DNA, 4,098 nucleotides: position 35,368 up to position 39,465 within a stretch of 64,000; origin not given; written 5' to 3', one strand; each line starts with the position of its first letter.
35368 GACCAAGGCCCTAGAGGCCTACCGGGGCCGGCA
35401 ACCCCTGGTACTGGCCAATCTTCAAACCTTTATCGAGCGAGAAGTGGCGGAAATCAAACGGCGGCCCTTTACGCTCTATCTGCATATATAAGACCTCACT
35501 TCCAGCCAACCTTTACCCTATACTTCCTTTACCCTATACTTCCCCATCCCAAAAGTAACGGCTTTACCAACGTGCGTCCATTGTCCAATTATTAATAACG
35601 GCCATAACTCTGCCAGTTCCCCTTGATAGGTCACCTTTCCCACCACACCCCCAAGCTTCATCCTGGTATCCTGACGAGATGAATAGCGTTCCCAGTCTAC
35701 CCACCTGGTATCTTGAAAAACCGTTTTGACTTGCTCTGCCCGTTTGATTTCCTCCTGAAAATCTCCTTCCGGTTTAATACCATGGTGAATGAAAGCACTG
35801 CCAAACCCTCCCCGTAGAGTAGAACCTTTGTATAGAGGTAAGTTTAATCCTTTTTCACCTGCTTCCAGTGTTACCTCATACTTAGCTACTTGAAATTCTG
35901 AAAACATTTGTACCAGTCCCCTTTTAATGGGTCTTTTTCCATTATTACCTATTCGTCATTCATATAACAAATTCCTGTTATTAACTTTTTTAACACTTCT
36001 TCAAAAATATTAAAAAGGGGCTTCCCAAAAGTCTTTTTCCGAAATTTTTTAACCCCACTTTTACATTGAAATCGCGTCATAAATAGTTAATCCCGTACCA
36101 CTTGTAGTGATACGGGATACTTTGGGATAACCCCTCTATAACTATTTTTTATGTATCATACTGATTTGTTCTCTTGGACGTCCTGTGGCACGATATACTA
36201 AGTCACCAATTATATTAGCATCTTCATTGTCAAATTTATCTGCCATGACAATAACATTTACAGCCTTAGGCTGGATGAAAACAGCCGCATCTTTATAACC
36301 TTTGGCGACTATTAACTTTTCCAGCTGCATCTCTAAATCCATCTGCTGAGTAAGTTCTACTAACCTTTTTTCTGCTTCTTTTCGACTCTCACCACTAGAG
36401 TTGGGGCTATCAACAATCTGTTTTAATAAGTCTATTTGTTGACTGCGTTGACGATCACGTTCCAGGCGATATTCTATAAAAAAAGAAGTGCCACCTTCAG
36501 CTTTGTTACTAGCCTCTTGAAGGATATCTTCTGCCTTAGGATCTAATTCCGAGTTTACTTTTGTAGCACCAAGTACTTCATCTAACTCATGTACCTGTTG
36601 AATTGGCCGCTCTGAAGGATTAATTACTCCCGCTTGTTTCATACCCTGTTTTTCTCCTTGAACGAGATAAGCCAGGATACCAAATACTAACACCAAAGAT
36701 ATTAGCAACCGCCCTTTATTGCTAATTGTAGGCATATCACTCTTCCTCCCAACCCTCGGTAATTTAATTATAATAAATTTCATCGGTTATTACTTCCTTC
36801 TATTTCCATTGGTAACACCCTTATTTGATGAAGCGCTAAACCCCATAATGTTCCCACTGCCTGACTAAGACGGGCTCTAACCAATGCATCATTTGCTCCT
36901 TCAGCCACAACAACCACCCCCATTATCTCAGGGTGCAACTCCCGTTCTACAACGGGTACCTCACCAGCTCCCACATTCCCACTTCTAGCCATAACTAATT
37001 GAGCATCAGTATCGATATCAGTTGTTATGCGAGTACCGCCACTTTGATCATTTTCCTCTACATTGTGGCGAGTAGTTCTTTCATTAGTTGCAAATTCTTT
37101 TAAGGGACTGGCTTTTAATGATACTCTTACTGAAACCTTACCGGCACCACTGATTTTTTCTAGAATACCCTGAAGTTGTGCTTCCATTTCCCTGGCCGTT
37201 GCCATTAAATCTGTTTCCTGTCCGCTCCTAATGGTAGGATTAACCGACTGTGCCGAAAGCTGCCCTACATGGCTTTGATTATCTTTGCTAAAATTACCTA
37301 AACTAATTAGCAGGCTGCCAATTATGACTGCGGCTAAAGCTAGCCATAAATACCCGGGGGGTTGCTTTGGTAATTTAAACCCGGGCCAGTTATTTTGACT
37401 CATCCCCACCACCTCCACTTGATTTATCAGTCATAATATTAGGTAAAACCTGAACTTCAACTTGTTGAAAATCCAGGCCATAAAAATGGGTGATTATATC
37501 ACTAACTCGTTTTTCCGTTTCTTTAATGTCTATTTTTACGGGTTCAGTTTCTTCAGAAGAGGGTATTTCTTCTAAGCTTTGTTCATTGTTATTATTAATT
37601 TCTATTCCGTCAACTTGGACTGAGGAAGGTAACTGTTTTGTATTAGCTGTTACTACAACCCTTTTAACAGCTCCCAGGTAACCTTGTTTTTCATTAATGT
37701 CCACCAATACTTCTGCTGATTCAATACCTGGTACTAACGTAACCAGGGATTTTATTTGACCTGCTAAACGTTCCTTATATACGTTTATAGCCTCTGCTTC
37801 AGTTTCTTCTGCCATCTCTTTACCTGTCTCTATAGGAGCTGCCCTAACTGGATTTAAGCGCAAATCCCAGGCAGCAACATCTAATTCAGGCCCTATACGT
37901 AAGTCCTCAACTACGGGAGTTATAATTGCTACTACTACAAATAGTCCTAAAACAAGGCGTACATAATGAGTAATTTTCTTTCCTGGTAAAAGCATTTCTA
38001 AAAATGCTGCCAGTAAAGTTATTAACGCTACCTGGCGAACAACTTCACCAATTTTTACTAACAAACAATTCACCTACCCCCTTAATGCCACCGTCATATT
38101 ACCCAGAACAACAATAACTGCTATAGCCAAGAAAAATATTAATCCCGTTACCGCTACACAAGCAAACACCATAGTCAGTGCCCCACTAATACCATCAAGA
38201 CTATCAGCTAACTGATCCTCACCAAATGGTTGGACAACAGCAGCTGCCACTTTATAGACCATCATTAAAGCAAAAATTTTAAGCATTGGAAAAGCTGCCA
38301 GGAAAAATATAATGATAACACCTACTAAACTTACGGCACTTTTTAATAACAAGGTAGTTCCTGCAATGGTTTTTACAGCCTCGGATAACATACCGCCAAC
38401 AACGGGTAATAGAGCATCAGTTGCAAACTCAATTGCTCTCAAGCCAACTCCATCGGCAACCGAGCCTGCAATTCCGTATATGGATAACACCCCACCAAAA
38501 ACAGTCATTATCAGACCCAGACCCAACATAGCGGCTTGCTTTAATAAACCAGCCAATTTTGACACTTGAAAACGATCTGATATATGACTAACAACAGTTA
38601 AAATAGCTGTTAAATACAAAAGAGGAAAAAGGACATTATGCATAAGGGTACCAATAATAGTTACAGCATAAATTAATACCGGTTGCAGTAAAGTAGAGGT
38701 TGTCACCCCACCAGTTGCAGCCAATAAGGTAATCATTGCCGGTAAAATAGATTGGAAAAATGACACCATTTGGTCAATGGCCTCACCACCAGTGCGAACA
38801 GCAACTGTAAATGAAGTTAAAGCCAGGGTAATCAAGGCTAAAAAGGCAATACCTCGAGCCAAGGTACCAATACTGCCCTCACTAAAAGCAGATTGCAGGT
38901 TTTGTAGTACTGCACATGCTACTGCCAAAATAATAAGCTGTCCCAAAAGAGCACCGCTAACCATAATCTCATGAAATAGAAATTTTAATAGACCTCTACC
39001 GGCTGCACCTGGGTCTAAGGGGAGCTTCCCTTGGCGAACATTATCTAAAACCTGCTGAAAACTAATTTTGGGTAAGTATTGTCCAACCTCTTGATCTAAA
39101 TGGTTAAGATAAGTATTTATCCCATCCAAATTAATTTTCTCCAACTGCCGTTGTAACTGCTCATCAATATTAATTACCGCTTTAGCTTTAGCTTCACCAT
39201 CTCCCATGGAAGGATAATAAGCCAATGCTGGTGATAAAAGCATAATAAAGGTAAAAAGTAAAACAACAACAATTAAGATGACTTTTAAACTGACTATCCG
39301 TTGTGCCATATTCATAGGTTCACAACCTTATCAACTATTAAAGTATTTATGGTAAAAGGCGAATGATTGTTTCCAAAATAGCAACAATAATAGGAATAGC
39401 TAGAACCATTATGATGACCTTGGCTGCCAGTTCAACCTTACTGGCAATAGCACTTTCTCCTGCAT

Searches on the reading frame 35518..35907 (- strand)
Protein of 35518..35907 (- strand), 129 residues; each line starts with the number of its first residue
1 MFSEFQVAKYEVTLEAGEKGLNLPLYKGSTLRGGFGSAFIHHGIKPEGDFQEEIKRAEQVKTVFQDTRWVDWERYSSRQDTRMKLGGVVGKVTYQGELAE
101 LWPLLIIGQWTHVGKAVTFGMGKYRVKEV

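Call 60: search_protein_families(library=pfam, proteins=[window:35518-35907:-])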
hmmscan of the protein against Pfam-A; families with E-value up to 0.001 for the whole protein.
window:35518-35907:- (129 aa): 1 family
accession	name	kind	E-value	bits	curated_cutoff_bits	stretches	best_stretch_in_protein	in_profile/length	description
PF10040.14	CRISPR_Cas6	-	3.5e-13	50.5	25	1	72-124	35-89/89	CRISPR-associated endoribonuclease Cas6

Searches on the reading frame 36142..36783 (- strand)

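Call 68: search_protein_families(library=pfam, proteins=[window:36142-36783:-])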
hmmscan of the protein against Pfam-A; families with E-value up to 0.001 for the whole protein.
window:36142-36783:- (213 aa): 1 family
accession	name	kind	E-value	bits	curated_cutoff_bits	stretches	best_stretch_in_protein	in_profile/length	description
PF12685.13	SpoIIIAH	-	4.3e-37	128.4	30.6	1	26-208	5-190/191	SpoIIIAH-like protein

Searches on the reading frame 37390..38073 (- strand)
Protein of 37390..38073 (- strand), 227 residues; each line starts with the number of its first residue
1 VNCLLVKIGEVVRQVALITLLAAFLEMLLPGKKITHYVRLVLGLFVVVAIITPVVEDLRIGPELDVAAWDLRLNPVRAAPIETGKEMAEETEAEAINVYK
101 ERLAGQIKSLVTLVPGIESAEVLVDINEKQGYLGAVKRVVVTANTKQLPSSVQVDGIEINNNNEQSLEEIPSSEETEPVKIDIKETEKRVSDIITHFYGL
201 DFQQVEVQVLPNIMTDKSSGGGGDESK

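Call 68: search_protein_families(library=pfam, proteins=[window:37390-38073:-])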
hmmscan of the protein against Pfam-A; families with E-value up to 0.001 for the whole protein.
window:37390-38073:- (227 aa): 1 family
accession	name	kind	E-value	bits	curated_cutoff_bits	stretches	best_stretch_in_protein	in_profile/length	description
PF09581.16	Spore_III_AF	-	3.6e-31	109.1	28.3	1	17-208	2-185/185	Stage III sporulation protein AF (Spore_III_AF)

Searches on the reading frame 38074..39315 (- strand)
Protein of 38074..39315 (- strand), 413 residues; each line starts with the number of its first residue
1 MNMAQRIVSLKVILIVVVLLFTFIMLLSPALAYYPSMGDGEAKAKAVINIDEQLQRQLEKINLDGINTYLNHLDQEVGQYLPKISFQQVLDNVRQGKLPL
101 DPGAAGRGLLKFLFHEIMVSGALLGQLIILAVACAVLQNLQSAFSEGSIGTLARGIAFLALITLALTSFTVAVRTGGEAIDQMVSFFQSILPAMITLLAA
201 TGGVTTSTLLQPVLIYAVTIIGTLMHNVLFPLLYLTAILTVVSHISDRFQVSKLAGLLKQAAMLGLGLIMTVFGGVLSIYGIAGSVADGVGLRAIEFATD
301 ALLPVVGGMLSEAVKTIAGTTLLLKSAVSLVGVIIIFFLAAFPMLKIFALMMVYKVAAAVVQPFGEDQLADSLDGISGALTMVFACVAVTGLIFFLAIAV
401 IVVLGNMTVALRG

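Call 68: search_protein_families(library=pfam, proteins=[window:38074-39315:-])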
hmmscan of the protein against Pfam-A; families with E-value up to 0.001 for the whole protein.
window:38074-39315:- (413 aa): 1 family
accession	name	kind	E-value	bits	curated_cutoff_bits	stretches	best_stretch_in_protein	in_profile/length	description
PF09546.15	Spore_III_AE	-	5.4e-97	325.3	27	1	84-404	1-320/321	Stage III sporulation protein AE (spore_III_AE)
